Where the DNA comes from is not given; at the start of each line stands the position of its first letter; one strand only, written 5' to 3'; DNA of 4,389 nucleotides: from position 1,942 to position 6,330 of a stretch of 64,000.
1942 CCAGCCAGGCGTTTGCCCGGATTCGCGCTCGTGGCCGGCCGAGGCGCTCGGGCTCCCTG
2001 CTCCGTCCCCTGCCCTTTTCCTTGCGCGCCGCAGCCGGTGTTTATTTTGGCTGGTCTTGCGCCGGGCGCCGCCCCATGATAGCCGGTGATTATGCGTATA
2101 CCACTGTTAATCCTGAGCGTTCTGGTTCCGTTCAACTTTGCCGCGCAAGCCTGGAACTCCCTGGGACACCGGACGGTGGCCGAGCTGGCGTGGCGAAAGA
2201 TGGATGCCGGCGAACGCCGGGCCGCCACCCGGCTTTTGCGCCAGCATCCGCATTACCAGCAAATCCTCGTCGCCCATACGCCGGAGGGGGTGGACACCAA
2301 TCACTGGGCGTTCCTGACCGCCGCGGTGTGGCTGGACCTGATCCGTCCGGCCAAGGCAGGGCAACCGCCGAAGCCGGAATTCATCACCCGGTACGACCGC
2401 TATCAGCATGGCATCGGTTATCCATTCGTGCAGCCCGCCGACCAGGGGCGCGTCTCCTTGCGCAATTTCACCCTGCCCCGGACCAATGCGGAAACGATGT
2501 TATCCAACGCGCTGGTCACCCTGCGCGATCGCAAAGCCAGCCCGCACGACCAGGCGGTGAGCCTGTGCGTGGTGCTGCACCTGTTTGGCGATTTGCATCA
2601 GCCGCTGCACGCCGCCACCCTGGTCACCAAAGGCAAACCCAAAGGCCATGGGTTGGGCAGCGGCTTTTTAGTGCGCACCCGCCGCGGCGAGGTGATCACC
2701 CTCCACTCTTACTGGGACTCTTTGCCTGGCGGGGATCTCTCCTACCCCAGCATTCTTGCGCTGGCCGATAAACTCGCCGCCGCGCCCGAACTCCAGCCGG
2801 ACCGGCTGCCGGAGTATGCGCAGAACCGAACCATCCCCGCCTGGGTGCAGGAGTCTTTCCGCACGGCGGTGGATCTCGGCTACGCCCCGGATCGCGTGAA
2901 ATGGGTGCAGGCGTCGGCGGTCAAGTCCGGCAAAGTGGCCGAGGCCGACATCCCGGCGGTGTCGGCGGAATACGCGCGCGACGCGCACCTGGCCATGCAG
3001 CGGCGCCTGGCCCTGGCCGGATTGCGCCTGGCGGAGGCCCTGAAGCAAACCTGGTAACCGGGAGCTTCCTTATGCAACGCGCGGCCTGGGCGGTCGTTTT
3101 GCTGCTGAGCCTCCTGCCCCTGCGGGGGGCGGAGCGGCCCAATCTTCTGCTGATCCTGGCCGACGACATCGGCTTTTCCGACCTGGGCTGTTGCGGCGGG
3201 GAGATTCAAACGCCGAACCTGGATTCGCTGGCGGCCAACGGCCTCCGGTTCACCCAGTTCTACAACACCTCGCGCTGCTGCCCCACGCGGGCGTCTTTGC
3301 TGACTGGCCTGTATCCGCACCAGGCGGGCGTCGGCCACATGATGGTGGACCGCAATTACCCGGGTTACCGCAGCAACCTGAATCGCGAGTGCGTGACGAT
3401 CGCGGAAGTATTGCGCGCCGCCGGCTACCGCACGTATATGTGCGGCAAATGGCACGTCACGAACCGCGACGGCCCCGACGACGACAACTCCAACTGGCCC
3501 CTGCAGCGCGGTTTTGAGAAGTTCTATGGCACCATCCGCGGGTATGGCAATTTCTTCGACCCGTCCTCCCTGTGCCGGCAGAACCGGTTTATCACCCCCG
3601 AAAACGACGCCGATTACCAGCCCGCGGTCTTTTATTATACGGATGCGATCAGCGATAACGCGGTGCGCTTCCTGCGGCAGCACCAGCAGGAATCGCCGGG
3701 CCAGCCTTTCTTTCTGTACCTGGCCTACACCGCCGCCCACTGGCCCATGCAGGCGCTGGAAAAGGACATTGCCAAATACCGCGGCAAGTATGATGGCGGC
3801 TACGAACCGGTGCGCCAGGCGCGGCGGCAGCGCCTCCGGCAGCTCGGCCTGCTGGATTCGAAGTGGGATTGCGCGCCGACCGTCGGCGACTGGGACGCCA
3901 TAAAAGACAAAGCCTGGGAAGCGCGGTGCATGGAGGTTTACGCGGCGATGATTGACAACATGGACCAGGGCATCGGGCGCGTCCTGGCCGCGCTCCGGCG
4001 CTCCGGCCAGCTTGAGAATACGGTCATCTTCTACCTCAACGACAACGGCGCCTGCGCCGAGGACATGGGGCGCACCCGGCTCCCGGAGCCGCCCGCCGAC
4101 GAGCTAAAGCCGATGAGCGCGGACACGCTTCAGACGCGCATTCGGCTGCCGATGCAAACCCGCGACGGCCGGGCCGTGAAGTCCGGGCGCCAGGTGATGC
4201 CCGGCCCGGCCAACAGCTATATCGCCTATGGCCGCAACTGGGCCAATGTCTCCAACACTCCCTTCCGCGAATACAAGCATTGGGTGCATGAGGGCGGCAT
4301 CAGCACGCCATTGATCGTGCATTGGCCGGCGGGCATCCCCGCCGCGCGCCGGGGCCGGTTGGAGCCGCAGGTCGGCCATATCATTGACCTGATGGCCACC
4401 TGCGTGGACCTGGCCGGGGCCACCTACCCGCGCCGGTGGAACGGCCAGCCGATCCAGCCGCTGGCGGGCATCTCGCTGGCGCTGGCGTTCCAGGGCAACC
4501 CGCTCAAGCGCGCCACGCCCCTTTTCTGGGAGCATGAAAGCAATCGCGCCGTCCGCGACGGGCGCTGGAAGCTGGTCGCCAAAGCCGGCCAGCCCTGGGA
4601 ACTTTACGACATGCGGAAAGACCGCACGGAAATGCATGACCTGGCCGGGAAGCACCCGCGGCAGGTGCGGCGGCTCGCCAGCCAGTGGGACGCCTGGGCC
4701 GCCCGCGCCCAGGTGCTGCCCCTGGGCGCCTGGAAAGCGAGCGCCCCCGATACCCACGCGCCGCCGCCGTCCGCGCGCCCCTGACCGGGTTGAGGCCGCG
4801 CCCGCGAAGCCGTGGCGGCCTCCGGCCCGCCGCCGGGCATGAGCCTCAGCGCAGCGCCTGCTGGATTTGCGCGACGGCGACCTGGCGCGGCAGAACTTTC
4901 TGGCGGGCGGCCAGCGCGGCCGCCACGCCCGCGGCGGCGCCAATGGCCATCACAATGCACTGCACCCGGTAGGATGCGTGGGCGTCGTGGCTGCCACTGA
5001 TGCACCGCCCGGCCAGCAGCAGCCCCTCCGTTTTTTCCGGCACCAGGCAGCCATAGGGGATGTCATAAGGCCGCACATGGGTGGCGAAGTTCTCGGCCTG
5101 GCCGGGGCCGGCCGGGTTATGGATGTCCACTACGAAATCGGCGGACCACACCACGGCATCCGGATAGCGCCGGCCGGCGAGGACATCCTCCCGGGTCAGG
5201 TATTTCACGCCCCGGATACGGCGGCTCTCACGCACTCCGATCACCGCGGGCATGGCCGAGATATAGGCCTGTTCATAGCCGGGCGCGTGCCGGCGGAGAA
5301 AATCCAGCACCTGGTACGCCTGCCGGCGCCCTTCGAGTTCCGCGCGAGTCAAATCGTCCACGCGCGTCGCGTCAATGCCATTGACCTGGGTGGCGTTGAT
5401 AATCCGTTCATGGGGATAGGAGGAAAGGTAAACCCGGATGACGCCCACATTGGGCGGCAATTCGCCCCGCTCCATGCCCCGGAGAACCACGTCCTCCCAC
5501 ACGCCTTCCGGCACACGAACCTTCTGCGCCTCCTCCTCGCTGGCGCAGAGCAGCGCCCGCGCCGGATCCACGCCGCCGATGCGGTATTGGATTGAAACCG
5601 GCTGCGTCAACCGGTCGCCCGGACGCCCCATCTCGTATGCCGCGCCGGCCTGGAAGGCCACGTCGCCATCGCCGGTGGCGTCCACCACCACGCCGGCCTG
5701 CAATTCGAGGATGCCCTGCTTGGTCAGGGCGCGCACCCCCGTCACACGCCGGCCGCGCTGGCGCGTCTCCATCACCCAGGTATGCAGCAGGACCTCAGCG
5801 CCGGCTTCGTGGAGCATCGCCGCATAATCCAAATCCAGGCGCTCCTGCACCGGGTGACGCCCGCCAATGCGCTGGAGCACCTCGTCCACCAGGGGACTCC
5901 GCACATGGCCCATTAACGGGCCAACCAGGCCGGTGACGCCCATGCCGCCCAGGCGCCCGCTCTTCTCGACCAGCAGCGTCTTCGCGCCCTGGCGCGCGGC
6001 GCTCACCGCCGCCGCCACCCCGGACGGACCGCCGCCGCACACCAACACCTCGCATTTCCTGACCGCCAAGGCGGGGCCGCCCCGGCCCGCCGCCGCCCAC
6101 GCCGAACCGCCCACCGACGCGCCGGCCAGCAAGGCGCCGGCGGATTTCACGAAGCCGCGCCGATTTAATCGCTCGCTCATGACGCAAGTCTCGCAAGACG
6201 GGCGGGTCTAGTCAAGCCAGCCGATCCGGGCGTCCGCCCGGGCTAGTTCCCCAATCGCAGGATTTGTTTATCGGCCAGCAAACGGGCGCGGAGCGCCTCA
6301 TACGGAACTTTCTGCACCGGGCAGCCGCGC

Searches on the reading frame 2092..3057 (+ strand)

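Call 78: search_protein_families(library=pfam, proteins=[window:2092-3057:+], max_evalue=0.00001)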
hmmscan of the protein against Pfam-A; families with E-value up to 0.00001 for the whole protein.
window:2092-3057:+ (321 aa): 1 family
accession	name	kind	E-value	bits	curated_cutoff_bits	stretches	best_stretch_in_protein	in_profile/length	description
PF02265.22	S1-P1_nuclease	-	2.3e-28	100.2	29.5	1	21-319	1-255/258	S1/P1 Nuclease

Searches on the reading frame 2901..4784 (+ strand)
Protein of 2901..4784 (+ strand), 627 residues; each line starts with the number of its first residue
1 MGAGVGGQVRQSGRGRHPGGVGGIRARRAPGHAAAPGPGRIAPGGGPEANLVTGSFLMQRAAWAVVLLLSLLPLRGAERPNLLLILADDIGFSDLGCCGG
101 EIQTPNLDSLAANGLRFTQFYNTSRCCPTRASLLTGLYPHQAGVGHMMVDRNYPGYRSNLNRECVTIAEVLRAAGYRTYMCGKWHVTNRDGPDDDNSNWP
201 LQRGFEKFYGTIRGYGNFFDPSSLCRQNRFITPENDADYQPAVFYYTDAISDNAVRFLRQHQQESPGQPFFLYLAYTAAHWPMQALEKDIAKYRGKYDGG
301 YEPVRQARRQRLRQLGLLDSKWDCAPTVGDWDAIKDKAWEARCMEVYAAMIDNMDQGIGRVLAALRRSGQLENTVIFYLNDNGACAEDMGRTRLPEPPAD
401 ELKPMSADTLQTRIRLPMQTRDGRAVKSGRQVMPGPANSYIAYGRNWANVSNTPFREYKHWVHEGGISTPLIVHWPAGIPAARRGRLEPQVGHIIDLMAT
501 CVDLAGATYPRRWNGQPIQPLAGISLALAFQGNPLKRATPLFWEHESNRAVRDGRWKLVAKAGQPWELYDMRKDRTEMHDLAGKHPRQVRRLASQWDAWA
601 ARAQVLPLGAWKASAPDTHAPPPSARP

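Call 47: search_protein_families(library=pfam, proteins=[window:2901-4784:+], max_evalue=0.000001)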
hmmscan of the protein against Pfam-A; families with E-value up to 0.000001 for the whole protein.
window:2901-4784:+ (627 aa): 2 families
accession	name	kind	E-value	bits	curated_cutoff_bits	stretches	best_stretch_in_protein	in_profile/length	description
PF00884.28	Sulfatase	-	3.2e-62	211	25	1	80-507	1-301/301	Sulfatase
PF16347.10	SGSH_C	-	7.5e-12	46.1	29.3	1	459-585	8-135/154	N-sulphoglucosamine sulphohydrolase, C-terminal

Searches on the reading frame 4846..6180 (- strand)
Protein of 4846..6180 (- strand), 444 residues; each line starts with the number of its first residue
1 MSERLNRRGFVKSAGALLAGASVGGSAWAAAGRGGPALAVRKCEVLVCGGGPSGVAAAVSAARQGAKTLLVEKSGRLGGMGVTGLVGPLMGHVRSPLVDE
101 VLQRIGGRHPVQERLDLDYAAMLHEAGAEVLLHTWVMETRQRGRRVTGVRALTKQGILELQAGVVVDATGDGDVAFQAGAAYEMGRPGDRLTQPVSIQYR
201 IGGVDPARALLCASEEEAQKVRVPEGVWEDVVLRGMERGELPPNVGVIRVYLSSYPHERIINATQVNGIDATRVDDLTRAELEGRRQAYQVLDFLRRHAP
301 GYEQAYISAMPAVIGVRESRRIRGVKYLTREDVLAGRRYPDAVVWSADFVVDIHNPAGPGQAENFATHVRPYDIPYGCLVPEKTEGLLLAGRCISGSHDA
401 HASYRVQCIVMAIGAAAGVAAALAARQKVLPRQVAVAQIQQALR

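Call 47: search_protein_families(library=pfam, proteins=[window:4846-6180:-], max_evalue=0.000001)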
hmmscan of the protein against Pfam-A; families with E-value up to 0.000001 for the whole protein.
window:4846-6180:- (444 aa): 1 family
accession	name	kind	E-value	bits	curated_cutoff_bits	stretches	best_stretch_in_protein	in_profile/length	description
PF12831.13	FAD_oxidored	-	4.6e-106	356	27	1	44-443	1-416/416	FAD dependent oxidoreductase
